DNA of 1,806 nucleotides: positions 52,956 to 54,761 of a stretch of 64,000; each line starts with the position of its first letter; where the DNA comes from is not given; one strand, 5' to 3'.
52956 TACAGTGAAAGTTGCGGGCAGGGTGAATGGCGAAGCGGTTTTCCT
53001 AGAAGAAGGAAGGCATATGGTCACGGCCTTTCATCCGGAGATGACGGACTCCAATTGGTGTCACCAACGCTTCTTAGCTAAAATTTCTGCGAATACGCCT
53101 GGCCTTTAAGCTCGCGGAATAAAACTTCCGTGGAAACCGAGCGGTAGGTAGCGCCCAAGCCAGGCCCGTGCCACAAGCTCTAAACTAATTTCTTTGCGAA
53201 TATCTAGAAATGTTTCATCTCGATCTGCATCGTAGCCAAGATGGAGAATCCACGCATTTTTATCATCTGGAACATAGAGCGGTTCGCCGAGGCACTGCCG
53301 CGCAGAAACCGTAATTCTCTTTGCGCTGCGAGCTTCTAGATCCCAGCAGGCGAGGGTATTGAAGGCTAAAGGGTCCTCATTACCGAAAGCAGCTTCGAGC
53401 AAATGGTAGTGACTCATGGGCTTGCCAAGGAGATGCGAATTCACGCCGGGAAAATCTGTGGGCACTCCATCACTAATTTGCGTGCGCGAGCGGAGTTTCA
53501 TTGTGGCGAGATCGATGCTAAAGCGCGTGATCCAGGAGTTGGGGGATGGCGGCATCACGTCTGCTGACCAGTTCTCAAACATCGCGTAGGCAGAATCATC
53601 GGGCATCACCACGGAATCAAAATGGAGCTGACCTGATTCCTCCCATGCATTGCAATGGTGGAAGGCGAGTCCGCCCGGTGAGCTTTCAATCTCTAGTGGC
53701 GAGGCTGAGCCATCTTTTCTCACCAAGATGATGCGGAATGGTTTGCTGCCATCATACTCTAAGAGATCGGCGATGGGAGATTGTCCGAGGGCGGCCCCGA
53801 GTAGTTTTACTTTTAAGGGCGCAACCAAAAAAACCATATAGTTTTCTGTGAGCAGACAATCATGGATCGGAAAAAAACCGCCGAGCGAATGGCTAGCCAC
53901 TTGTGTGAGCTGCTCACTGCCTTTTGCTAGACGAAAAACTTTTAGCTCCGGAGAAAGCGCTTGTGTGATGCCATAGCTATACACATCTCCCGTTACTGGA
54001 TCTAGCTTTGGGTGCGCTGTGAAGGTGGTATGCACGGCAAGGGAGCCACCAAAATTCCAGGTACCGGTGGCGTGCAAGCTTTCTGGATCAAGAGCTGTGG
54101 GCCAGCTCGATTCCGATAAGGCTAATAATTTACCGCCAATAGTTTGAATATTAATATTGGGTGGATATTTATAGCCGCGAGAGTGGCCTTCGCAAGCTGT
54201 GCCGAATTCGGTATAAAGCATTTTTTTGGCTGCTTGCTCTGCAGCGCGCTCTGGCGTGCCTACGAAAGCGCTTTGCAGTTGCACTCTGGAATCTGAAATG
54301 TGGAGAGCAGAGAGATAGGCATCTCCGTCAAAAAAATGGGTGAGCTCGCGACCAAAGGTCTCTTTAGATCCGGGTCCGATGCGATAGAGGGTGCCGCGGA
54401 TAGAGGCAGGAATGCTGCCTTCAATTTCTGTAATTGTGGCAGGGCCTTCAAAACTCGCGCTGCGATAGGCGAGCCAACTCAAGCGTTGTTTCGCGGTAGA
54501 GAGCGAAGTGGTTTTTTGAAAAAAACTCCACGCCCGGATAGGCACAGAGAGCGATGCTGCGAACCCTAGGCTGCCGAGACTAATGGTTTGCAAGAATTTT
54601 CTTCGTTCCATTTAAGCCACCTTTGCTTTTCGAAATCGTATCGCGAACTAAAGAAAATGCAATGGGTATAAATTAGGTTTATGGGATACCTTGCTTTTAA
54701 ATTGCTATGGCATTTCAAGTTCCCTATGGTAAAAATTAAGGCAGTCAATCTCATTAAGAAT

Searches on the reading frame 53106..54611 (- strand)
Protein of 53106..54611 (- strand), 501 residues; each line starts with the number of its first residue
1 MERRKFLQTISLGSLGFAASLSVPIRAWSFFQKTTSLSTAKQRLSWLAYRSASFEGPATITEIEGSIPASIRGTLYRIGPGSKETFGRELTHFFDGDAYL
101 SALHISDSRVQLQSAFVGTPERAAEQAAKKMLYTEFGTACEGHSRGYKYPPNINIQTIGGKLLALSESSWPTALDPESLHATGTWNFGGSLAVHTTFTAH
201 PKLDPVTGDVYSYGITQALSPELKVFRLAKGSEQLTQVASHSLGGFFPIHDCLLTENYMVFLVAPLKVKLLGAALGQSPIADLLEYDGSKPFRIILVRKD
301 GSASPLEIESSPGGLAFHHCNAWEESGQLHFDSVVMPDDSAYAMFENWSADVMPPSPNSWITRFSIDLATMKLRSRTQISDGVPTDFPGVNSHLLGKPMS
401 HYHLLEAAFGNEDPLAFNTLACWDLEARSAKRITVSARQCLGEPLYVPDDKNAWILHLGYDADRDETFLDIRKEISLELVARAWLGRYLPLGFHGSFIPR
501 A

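Call 48: search_protein_families(library=pfam, proteins=[window:53106-54611:-], max_evalue=0.0001)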
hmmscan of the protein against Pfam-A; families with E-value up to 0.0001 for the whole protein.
window:53106-54611:- (501 aa): 1 family
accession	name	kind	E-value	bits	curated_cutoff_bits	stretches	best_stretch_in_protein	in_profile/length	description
PF03055.21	RPE65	-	1.3e-89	301.9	27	1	51-499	3-469/469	Retinal pigment epithelial membrane protein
